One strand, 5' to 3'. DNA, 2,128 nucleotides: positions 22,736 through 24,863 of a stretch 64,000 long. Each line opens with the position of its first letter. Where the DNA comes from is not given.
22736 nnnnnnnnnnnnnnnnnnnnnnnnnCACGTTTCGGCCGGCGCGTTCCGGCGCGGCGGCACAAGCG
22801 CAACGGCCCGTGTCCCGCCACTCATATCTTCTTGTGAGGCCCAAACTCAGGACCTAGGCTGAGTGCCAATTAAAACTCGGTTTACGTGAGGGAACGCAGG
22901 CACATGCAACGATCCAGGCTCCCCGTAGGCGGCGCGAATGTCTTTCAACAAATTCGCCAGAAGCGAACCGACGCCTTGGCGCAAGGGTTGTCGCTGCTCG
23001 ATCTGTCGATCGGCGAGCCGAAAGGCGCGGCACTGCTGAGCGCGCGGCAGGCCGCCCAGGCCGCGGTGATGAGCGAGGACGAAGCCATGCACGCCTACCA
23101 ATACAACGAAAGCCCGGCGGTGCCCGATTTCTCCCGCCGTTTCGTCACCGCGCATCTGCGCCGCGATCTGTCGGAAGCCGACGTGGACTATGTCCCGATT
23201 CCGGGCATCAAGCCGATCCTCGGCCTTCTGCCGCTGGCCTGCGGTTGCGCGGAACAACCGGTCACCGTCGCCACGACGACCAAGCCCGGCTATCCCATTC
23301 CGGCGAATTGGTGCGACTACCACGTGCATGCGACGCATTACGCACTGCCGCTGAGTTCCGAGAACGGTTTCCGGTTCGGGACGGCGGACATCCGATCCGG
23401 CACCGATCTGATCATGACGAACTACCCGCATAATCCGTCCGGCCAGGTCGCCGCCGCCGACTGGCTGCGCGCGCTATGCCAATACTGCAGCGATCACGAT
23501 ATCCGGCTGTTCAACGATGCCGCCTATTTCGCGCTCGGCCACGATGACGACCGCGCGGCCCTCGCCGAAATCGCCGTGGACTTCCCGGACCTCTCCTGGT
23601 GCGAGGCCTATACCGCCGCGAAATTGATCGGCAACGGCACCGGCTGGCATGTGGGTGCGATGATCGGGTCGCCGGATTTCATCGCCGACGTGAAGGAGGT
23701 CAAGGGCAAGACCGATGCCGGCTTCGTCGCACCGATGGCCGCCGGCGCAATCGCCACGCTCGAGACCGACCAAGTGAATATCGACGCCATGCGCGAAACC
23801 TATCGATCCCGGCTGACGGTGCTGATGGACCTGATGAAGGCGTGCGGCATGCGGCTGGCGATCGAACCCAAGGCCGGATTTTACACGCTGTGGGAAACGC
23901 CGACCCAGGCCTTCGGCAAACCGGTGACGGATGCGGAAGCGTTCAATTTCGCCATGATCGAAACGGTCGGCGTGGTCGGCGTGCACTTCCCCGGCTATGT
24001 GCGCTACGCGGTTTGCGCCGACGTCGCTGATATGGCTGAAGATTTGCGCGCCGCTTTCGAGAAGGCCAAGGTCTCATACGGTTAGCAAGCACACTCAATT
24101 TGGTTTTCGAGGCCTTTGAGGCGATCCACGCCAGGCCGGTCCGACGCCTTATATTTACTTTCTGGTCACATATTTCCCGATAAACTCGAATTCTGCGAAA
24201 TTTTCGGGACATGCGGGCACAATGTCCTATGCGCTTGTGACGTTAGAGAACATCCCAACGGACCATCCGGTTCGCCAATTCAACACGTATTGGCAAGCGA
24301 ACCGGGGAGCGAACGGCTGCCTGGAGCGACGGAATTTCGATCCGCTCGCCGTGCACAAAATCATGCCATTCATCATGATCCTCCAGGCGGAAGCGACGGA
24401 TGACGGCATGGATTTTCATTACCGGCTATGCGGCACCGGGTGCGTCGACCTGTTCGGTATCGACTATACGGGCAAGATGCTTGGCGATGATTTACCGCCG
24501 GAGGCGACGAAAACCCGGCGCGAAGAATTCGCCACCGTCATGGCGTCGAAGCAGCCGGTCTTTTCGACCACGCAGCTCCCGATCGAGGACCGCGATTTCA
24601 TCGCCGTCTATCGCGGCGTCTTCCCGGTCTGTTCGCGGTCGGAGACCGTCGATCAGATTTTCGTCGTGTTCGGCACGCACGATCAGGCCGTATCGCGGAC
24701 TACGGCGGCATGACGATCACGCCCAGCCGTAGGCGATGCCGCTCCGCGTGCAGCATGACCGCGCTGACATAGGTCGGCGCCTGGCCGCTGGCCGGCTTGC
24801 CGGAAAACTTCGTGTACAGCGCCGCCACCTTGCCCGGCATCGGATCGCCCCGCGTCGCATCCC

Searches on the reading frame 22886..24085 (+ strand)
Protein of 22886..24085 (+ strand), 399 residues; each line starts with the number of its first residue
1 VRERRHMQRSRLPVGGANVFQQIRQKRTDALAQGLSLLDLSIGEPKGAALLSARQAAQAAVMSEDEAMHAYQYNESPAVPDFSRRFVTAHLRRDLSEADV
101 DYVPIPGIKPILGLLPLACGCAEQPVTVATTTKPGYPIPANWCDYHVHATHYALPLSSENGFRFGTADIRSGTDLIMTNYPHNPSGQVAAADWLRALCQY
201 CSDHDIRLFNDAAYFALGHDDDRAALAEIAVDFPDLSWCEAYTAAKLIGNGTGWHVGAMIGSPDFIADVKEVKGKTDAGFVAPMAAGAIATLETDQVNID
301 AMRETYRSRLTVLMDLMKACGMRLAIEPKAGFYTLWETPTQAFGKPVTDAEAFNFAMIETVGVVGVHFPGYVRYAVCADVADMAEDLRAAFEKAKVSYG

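Call 6: search_protein_families(library=pfam, proteins=[window:22886-24085:+], max_evalue=0.00001)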
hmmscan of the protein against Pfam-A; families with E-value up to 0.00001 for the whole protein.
window:22886-24085:+ (399 aa): 1 family
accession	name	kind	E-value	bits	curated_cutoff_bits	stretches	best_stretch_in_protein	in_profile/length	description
PF00155.27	Aminotran_1_2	-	4.1e-22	79.3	19.7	1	37-376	3-346/361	Aminotransferase class I and II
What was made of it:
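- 22886..24085 (+): Class I/II PLP aminotransferase (399 aa). A recurrent neighbour of alpha/beta that lies outside the flagged interval. PF00155 (call 6).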

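Call 16: search_solved_structures(query=window:22886-24085:+, max_evalue=1e-10)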
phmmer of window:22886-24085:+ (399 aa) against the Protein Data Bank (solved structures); distinct sequences matched with E-value up to 1e-10: 9.
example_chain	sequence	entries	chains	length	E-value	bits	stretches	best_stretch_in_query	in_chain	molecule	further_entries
2x5d_A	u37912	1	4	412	4.2e-19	72.1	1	4-339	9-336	PROBABLE AMINOTRANSFERASE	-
6l1l_A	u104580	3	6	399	4.6e-18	68.7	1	118-362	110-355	Aminotransferase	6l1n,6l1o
1bkg_A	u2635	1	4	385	2.8e-13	52.9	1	29-393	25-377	ASPARTATE AMINOTRANSFERASE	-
1b5o_A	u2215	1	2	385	2.8e-13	52.9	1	29-393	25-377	PROTEIN (ASPARTATE AMINOTRANSFERASE)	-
1bjw_A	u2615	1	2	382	3e-13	52.8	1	29-393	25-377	ASPARTATE AMINOTRANSFERASE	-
1b5p_A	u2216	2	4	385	3.7e-13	52.5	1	29-393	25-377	PROTEIN (ASPARTATE AMINOTRANSFERASE) | ASPARTATE AMINOTRANSFERASE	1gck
1gc3_A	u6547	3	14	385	3.7e-13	52.5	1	29-393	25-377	ASPARTATE AMINOTRANSFERASE | PROTEIN (ASPARTATE AMINOTRANSFERASE)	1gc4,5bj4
5bj3_A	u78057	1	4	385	4.3e-13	52.3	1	169-393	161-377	PROTEIN (ASPARTATE AMINOTRANSFERASE)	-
1o4s_A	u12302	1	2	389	4.5e-11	45.7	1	173-338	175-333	Aspartate aminotransferase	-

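Call 17: search_protein_families(library=ncbifam, proteins=[window:22886-24085:+], max_evalue=1)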
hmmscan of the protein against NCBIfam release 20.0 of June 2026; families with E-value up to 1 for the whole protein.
window:22886-24085:+ (399 aa): 57 families (the best 25 are shown)
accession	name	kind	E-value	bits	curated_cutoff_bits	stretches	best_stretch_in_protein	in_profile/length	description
NF004937.0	PRK06290.1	equivalog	4.4e-35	121.2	585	1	20-386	27-392/410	LL-diaminopimelate aminotransferase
NF006756.0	PRK09276.1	subfamily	4.9e-35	121.2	507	1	18-387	14-379/387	LL-diaminopimelate aminotransferase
TIGR03540.1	DapC_direct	equivalog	8.4e-34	117.1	593.25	1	19-386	13-376/383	LL-diaminopimelate aminotransferase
NF005613.0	PRK07366.1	equivalog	1.6e-30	106.4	486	1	11-381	6-375/391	LL-diaminopimelate aminotransferase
NF004611.0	PRK05942.1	equivalog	2.6e-27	95.8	628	1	11-398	11-393/394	aspartate aminotransferase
NF005815.0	PRK07681.1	equivalog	4.5e-26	91.8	545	1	16-380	13-372/399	LL-diaminopimelate aminotransferase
NF005977.0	PRK08068.1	subfamily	4.5e-23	82.1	494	1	20-385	17-378/391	transaminase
NF041364.1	GntC_guanitoxin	equivalog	5.9e-23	81.3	415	1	149-364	106-320/356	guanitoxin biosynthesis PLP-dependent (S)-gamma-hydroxy-L-arginine cyclodehydratase GntC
NF006033.0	PRK08175.1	equivalog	6.2e-23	81.4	647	1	4-340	8-336/407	alanine transaminase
NF006604.0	PRK09148.1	equivalog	2.2e-21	76.3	648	1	17-340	13-331/406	LL-diaminopimelate aminotransferase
NF005855.0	PRK07777.1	equivalog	1.9e-18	66.9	553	1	160-371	147-355/391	pyridoxal phosphate-dependent aminotransferase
NF006387.0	PRK08636.1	equivalog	9.3e-18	64.4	675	1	175-339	178-339/403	LL-diaminopimelate aminotransferase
TIGR03539.1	DapC_actino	equivalog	1.1e-17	64.2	355.65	1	22-342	8-309/357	succinyldiaminopimelate transaminase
TIGR03537.1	DapC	equivalog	2.2e-17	63.1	453.6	1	97-381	58-338/350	succinyldiaminopimelate transaminase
NF041091.1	asp_aminotase_Arch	equivalog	1.1e-16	60.6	550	1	169-387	157-368/376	aspartate aminotransferase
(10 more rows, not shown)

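Call 84: find_homologous_proteins(query=window:22886-24085:+, max_evalue=1e-40)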
Query window:22886-24085:+ (399 aa): 695 proteins with E <= 1e-40 among 8000 candidates; the best 120 are listed.
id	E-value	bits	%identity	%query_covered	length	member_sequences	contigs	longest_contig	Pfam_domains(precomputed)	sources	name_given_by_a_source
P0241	3.7e-249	844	92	100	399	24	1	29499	PF00155.28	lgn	-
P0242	3.8e-200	683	77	98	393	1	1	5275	PF00155.28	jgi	jgi:aspartate/methionine/tyrosine aminotransferase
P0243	1.3e-199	681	76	98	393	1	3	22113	PF00155.28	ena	-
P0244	6.8e-199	679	76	98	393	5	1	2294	PF00155.28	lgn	-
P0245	4.6e-198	676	73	98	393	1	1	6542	PF00155.28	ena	-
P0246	6.7e-198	676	73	98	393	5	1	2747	PF00155.28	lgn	-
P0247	7.0e-198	676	73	98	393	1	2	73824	PF00155.28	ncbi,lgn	-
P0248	1.2e-197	675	72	98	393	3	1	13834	PF00155.28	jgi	-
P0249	1.9e-197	674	73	98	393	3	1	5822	PF00155.28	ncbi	ncbi:MAG: aminotransferase class I/II-fold pyridoxal phosphate-dependent enzyme [Rickettsiales bacte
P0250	5.0e-197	673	72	98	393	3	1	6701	PF00155.28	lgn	-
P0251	1.8e-196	671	75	98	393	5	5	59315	PF00155.28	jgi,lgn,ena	-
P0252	3.1e-196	670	74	98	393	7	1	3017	PF00155.28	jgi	jgi:LL-diaminopimelate aminotransferase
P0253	4.3e-196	670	72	98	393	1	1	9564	PF00155.28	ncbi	-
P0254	6.9e-196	669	75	98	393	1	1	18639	PF00155.28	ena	-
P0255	9.1e-196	669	71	98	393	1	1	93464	PF00155.28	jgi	jgi:aspartate/methionine/tyrosine aminotransferase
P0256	1.2e-195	668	75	98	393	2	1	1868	PF00155.28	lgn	-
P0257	1.4e-195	668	73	98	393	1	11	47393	PF00155.28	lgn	-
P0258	1.4e-195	668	74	98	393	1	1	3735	PF00155.28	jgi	-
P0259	1.8e-195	668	74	98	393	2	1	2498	PF00155.28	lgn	-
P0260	4.2e-195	666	73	98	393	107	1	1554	PF00155.28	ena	-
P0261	4.4e-195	666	73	98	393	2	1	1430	PF00155.28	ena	-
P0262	1.2e-194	665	72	98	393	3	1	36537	PF00155.28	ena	-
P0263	2.4e-194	664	73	98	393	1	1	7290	PF00155.28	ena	-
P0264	7.0e-194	662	74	98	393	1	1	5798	PF00155.28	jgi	jgi:LL-diaminopimelate aminotransferase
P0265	4.1e-193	660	72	98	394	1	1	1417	PF00155.28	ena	-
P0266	6.4e-193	659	72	98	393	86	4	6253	PF00155.28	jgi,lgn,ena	-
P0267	8.4e-193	659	72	98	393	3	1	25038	PF00155.28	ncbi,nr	ncbi:MAG: aminotransferase class I/II-fold pyridoxal phosphate-dependent enzyme [Alphaproteobacteria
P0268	1.2e-192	658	73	98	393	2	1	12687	PF00155.28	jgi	jgi:LL-diaminopimelate aminotransferase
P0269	2.2e-192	657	71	98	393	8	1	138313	PF00155.28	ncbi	-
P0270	2.3e-192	657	73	98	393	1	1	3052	PF00155.28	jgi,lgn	jgi:LL-diaminopimelate aminotransferase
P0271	3.7e-192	657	70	98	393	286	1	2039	PF00155.28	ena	-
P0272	4.5e-192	656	71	98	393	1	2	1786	PF00155.28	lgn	-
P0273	8.3e-192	656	71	98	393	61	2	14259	PF00155.28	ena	-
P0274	1.2e-191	655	71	98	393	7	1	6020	PF00155.28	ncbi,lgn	-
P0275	1.8e-191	655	73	98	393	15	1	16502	PF00155.28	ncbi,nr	ncbi:MAG: LL-diaminopimelate aminotransferase [Alphaproteobacteria bacterium MarineAlpha10_Bin3]|nr:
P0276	3.2e-191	654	73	98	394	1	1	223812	PF00155.28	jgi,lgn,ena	-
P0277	3.2e-191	654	70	98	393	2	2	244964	PF00155.28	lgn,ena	-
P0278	4.2e-191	653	72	98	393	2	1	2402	PF00155.28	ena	-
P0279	8.3e-191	652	73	98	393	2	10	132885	PF00155.28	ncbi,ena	-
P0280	2.1e-190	651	71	98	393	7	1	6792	PF00155.28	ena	-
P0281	3.9e-190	650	71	98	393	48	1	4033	PF00155.28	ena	-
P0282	4.7e-190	650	72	98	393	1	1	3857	PF00155.28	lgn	-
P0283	1.4e-189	648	71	98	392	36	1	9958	PF00155.28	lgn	-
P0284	3.6e-189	647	71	98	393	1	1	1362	PF00155.28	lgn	-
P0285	9.6e-189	646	71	98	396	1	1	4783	PF00155.28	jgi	jgi:aspartate/methionine/tyrosine aminotransferase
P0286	1.4e-188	645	70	98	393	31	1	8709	PF00155.28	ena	-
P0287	1.4e-188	645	71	98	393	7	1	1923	PF00155.28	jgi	-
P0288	1.4e-188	645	72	98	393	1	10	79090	PF00155.28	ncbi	-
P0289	1.8e-188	645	70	98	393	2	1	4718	PF00155.28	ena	-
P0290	2.6e-188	644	70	98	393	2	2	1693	PF00155.28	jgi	jgi:LL-diaminopimelate aminotransferase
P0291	1.3e-187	642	72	98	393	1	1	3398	PF00155.28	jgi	jgi:LL-diaminopimelate aminotransferase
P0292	2.0e-187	641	71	98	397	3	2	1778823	PF00155.28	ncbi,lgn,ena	-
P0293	2.7e-187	641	71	98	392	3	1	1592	PF00155.28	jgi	-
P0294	3.1e-187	641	70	98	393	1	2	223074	PF00155.28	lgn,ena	-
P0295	3.3e-187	640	70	98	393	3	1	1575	PF00155.28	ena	-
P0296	4.0e-187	640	71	98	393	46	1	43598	PF00155.28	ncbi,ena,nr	ncbi:aminotransferase class I/II-fold pyridoxal phosphate-dependent enzyme [Alphaproteobacteria bact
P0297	5.6e-187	640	71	98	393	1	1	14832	PF00155.28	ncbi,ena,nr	ncbi:MAG: aminotransferase class I/II-fold pyridoxal phosphate-dependent enzyme [Alphaproteobacteria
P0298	6.7e-187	639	70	98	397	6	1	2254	PF00155.28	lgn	-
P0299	7.5e-187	639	70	98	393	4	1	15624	PF00155.28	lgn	-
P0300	1.4e-186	638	71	98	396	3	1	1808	PF00155.28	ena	-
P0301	3.8e-186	637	71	98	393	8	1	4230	PF00155.28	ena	-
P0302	4.1e-186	637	70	98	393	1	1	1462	PF00155.28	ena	-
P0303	5.7e-186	636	69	98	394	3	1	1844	PF00155.28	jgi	-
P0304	1.0e-185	636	69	98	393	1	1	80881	PF00155.28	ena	-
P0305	1.3e-185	635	71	98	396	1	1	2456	PF00155.28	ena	-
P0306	5.3e-185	633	70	98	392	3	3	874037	PF00155.28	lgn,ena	-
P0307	5.8e-185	633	70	98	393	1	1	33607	PF00155.28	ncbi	-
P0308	9.4e-185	632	70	98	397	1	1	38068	PF00155.28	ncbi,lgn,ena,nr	ncbi:MAG: aminotransferase class I/II-fold pyridoxal phosphate-dependent enzyme [Proteobacteria bact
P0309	3.8e-184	630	70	98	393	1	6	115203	PF00155.28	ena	-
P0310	6.6e-184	630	69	98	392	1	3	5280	PF00155.28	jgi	jgi:LL-diaminopimelate aminotransferase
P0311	6.7e-183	626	71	98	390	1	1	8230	PF00155.28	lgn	-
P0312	6.8e-183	626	71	98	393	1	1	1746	PF00155.28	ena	-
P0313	1.3e-182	625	69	98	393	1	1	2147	PF00155.28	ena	-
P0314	1.5e-182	625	70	98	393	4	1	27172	PF00155.28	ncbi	ncbi:MAG: aminotransferase class I/II-fold pyridoxal phosphate-dependent enzyme [Alphaproteobacteria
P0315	1.9e-182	625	70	98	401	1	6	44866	PF00155.28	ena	-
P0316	5.0e-182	623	69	99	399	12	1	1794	PF00155.28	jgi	jgi:aspartate/methionine/tyrosine aminotransferase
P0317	5.7e-182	623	68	98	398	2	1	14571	PF00155.28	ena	-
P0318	7.6e-182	623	68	98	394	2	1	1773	PF00155.28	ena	-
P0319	1.1e-181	622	69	98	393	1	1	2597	PF00155.28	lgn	-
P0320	1.2e-181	622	68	98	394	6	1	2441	PF00155.28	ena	-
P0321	1.7e-181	622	69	98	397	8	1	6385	PF00155.28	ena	-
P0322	3.3e-181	621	69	98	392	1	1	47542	PF00155.28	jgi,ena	-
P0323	3.5e-181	621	68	98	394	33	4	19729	PF00155.28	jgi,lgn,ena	-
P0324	4.0e-181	620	70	98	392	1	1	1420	PF00155.28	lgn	-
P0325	8.6e-181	619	68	98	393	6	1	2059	PF00155.28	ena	-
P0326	1.1e-180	619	69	98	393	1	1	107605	PF00155.28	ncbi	-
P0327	1.4e-180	619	66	98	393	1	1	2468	PF00155.28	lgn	-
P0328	2.0e-180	618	68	98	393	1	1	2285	PF00155.28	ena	-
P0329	3.1e-180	618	69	98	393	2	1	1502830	PF00155.28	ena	-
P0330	3.3e-180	617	67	98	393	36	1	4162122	PF00155.28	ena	-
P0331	3.8e-180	617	68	98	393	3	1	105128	PF00155.28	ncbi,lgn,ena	-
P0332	4.1e-180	617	70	98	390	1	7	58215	PF00155.28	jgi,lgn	jgi:LL-diaminopimelate aminotransferase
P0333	8.8e-180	616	69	98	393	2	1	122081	PF00155.28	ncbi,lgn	-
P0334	1.3e-179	615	69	98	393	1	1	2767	PF00155.28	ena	-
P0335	1.3e-179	615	68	98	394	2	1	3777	PF00155.28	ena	-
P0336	1.4e-179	615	70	98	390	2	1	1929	PF00155.28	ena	-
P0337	2.3e-179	615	66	98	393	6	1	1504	PF00155.28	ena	-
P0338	3.4e-179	614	69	98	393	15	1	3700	PF00155.28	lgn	-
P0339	4.0e-179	614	69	98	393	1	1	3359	PF00155.28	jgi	jgi:aspartate/methionine/tyrosine aminotransferase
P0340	4.8e-179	614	70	94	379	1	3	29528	PF00155.28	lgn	-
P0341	5.9e-179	613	71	94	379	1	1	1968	PF00155.28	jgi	jgi:aspartate/methionine/tyrosine aminotransferase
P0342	9.4e-179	613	68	98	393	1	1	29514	PF00155.28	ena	-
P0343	1.0e-178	613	67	98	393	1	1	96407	PF00155.28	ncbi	-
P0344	1.2e-178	612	69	98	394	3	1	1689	PF00155.28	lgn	-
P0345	1.2e-178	612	69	98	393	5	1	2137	PF00155.28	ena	-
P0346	1.3e-178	612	68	98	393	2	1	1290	PF00155.28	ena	-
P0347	1.3e-178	612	69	98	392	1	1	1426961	PF00155.28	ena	-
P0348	1.4e-178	612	68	98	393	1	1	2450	PF00155.28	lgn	-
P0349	1.6e-178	612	67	98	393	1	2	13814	PF00155.28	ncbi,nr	ncbi:MAG: aminotransferase class I/II-fold pyridoxal phosphate-dependent enzyme [Gammaproteobacteria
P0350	1.7e-178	612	68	98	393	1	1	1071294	PF00155.28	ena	-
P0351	1.8e-178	612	67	98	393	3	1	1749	PF00155.28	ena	-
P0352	2.3e-178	611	67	98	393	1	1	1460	PF00155.28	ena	-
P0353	2.8e-178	611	68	98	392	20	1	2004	PF00155.28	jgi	jgi:LL-diaminopimelate aminotransferase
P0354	3.6e-178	611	66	98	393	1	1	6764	PF00155.28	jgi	jgi:aspartate/methionine/tyrosine aminotransferase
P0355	3.8e-178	611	67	98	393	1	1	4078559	PF00155.28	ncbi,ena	-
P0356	4.0e-178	611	69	98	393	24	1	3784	PF00155.28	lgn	-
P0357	4.1e-178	611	69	98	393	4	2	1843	PF00155.28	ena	-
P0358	4.1e-178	611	66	98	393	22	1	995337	PF00155.28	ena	-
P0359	4.2e-178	610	67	98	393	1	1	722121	PF00155.28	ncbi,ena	-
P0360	5.1e-178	610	66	98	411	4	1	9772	PF00155.28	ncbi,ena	-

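Call 85: find_encoding_contigs(protein=P0330, flank=8000, max_places=2)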
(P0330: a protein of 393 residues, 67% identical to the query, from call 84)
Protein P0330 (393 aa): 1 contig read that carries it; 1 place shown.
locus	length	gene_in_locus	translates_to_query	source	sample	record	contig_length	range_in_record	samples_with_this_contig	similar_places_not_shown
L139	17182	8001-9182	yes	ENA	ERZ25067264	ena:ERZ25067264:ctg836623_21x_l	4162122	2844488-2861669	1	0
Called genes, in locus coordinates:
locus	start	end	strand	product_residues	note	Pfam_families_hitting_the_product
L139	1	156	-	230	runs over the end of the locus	PF07685:GATase_3 (weak), PF00117:GATase, PF01174:SNO (weak)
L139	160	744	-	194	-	PF01923:Cob_adeno_trans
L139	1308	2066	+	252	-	PF01996:F420_ligase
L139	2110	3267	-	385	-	PF00817:IMS, PF11798:IMS_HHH, PF11799:IMS_C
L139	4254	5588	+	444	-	PF00202:Aminotran_3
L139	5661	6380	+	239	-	PF01738:DLH, PF02129:Peptidase_S15 (weak), PF00326:Peptidase_S9 (faint), PF08840:BAAT_C (weak)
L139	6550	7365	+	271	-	PF01738:DLH, PF08840:BAAT_C (faint), PF00326:Peptidase_S9 (weak)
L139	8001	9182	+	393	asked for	PF00155:Aminotran_1_2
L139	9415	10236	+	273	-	PF01149:Fapy_DNA_glyco, PF06831:H2TH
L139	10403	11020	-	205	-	PF00881:Nitroreductase, PF14512:TM1586_NiRdase (faint)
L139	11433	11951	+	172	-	PF02776:TPP_enzyme_N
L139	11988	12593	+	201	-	PF02775:TPP_enzyme_C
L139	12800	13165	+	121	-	PF13098:Thioredoxin_2 (faint)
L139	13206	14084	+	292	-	PF25021:TEN_NHL (faint), PF01436:NHL (faint)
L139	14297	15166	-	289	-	PF17827:PrmC_N, PF05175:MTS, PF06325:PrmA, PF12847:Methyltransf_18 (weak), PF13847:Methyltransf_31, PF08241:Methyltransf_11 (faint), PF08242:Methyltransf_12 (weak), PF13649:Methyltransf_25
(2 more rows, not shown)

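Call 86: find_encoding_contigs(protein=P0292, flank=8000, max_places=2)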
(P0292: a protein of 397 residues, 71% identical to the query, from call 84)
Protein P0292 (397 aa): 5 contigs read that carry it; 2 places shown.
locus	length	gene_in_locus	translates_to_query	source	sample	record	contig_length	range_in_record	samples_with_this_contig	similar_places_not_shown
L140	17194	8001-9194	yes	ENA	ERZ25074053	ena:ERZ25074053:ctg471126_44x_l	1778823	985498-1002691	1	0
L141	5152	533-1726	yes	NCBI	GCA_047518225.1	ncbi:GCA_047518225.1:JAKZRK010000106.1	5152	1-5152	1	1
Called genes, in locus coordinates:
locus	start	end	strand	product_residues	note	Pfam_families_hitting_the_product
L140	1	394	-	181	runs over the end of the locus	PF01782:RimM, PF05239:PRC, PF24986:PRC_RimM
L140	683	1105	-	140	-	PF00886:Ribosomal_S16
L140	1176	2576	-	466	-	PF02881:SRP54_N, PF00448:SRP54, PF01656:CbiA, PF02978:SRP_SPB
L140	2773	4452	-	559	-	PF00682:HMGL-like, PF22615:IPMS_D2, PF08502:LeuA_dimer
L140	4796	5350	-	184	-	PF06042:NTP_transf_6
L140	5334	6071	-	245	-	-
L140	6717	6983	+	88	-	-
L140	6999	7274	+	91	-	PF13302:Acetyltransf_3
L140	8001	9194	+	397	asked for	PF00155:Aminotran_1_2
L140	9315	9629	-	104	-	PF14333:DUF4389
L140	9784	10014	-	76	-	-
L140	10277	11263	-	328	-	PF00953:Glycos_transf_4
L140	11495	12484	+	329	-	PF01073:3Beta_HSD, PF01370:Epimerase, PF02719:Polysacc_synt_2, PF04321:RmlD_sub_bind, PF07993:NAD_binding_4 (weak), PF16363:GDP_Man_Dehyd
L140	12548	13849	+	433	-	PF05598:DUF772, PF01609:DDE_Tnp_1, PF13751:DDE_Tnp_1_6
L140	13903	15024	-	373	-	PF13384:HTH_23, PF13518:HTH_28, PF13551:HTH_29, PF13565:HTH_32, PF13358:DDE_3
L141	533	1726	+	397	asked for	PF00155:Aminotran_1_2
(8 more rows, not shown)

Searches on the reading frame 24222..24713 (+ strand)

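Call 35: search_protein_families(library=pfam, proteins=[window:24222-24713:+], max_evalue=0.0001)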
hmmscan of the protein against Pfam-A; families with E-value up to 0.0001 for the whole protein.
window:24222-24713:+ (163 aa): 1 family
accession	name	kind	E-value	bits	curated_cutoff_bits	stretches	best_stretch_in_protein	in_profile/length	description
PF07310.19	PAS_5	-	4.6e-11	43.2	22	1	15-142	4-128/137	PAS domain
